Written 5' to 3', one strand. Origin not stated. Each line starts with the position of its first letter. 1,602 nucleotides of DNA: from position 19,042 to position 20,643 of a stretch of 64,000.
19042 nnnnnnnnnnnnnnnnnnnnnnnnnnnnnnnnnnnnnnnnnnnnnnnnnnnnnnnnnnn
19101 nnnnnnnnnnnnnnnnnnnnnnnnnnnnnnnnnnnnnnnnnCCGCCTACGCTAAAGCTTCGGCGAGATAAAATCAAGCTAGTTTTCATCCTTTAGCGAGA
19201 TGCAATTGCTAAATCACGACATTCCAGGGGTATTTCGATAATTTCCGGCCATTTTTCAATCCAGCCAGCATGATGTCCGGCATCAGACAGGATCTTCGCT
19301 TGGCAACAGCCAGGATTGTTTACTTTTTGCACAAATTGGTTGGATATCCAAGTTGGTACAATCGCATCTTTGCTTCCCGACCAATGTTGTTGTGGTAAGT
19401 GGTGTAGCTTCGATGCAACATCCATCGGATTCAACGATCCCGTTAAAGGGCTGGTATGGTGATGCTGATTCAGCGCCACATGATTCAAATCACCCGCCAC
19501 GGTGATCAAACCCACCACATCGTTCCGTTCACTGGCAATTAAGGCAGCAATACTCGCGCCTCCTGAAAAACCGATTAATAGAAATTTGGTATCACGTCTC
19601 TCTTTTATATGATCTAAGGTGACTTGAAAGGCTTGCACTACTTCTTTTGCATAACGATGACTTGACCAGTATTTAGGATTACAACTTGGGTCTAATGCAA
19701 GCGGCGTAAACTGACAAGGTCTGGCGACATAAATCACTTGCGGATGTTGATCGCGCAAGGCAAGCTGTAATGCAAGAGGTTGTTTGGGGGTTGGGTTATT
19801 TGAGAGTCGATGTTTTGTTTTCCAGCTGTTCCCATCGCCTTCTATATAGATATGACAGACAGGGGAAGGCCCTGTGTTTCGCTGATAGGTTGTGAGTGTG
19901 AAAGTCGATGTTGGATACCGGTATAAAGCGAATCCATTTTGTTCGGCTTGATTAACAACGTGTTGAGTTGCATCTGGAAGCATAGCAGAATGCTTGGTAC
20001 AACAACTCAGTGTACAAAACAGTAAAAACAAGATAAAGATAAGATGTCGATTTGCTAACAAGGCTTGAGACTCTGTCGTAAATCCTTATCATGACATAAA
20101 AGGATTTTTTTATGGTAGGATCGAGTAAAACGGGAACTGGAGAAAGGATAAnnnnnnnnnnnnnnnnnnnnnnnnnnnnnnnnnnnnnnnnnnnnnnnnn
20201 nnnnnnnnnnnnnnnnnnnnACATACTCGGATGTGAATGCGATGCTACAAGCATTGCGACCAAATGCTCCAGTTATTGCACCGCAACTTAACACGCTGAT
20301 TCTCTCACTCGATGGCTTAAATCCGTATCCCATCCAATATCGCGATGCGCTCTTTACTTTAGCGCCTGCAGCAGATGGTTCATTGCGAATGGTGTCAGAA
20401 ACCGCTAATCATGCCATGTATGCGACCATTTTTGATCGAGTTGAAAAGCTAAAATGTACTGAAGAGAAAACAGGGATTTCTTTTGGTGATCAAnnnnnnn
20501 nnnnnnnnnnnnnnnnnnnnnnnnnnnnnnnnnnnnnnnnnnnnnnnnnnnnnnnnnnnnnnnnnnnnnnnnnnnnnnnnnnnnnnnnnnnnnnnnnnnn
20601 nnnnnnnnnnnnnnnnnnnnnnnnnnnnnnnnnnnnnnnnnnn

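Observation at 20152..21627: Passenger-less autotransporter with a periplasmic low-complexity insert, upstream of a full autotransporter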

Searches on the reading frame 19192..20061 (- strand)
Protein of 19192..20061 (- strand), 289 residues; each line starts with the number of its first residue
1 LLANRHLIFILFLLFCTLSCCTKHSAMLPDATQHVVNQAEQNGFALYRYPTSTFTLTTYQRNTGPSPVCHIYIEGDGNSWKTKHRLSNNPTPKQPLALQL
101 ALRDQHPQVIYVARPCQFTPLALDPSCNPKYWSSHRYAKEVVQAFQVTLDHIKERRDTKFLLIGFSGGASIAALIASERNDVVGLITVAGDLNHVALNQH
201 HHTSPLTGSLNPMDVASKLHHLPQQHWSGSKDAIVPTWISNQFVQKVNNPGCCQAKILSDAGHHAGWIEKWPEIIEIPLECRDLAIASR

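Call 3: search_protein_families(library=pfam, proteins=[window:19192-20061:-], max_evalue=0.01)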
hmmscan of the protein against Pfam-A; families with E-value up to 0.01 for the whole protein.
window:19192-20061:- (289 aa): 3 families
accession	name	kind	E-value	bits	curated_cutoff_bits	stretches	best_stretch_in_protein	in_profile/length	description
PF03959.19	FSH1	-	0.00052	20.2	21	1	128-263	68-198/211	Serine hydrolase (FSH1)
PF12146.15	Hydrolase_4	-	0.00066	19.5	27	0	140-190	57-109/239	Serine aminopeptidase, S33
PF02089.21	Palm_thioest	-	0.0092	16.1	26.8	0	128-249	44-170/254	Palmitoyl protein thioesterase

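Call 72: search_protein_families(library=ncbifam, proteins=[window:19192-20061:-], max_evalue=0.01)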
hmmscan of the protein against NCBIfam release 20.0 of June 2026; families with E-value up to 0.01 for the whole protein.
window:19192-20061:- (289 aa): 3 families
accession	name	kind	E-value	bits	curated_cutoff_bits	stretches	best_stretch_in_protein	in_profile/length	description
NF041096.1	esterase_EstD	equivalog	0.00046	19.3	600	1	139-224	221-310/421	esterase EstD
NF050057.1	e_dPHAmcl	equivalog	0.002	17.5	270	1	220-275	190-244/252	extracellular medium-chain-length polyhydroxyalkanoate depolymerase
NF050058.1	e_dPHAscl_type1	hypoth_equivalog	0.0095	15.4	150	0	161-249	107-206/276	extracellular catalytic domain type 1 short-chain-length polyhydroxyalkanoate depolymerase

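Call 73: search_solved_structures(query=window:19192-20061:-, max_evalue=1)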
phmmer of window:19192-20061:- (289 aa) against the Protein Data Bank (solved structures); distinct sequences matched with E-value up to 1: 9.
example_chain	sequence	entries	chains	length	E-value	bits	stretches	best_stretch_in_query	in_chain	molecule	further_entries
3nxe_A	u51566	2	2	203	0.039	16.4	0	230-268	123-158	protease covalent dimer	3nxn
2o40_A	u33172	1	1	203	0.05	16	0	230-267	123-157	covalent dimer HIV-1 protease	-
3hlo_A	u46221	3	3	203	0.051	16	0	230-280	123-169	'covalent dimer' [Gly51/D-Ala51'] HIV-1 protease | [Gly51;Aib51'] 'covalent dimer' HIV-1 protease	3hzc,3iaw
3ka2_A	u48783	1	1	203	0.051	16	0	230-267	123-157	[L-Ala51;Gly51']HIV-1 protease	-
3fsm_A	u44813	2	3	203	0.052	16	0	230-280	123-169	COVALENT DIMER [L-Ala51, D-Ala51'] HIV-1 PROTEASE | COVALENT DIMER [L-ALA51,D-ALA51'] HIV-1 PROTEASE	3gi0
9w30_A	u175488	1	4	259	0.18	14.2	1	140-197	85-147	Alpha/beta superfamily hydrolase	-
9rje_A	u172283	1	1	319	0.38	13.1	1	83-123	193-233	Histone deacetylase domain-containing protein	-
5xk2_A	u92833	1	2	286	0.44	12.9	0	131-178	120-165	Diacylglycerol lipase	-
2yt1_A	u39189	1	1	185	0.51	12.7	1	33-118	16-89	Amyloid beta A4 protein and Amyloid beta A4 precursor protein-binding family B member 2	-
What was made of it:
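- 19192..20061 (-): divergently transcribed lipoprotein alpha/beta-hydrolase; a conserved neighbour, functional link not shown. Family matches are weak only (calls 3, 72, 73).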

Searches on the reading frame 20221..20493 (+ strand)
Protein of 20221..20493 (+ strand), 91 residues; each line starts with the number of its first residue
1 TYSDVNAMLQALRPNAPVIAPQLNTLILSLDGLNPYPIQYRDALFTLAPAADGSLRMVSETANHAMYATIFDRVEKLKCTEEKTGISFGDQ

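Call 40: search_protein_representatives(alignment_id=A4)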
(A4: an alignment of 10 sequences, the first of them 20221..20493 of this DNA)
Query: 10 sequences, 91 profile positions. Proteins with E-value up to 0.001 (for the whole library): 34; up to 1e-10: 15; up to 1e-30: 2. The best 34 are listed.
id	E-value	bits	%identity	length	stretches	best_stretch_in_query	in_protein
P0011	8.9e-41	154.1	-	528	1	1-91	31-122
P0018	1.1e-32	128.1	-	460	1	1-91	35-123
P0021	2.5e-26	107.8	-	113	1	2-91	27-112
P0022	2.8e-24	101.2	-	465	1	2-90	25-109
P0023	1.0e-23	99.5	-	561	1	2-90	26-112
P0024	1.9e-22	95.4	-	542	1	1-91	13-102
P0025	6.8e-22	93.6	-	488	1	1-90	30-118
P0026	1.3e-20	89.5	-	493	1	2-90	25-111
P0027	4.7e-20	87.7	-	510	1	2-90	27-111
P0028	1.1e-19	86.5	-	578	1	2-91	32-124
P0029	1.1e-19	86.4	-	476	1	1-82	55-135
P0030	3.4e-18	81.7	-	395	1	1-81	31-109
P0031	1.4e-17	79.8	-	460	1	1-90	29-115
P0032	2.9e-15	72.3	-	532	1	2-91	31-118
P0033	2.9e-13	65.9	-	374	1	1-90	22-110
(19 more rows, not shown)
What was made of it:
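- All are either short with the module at about aa 25-120, or long (or fragments of long forms) with it just before the barrel (call 40).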
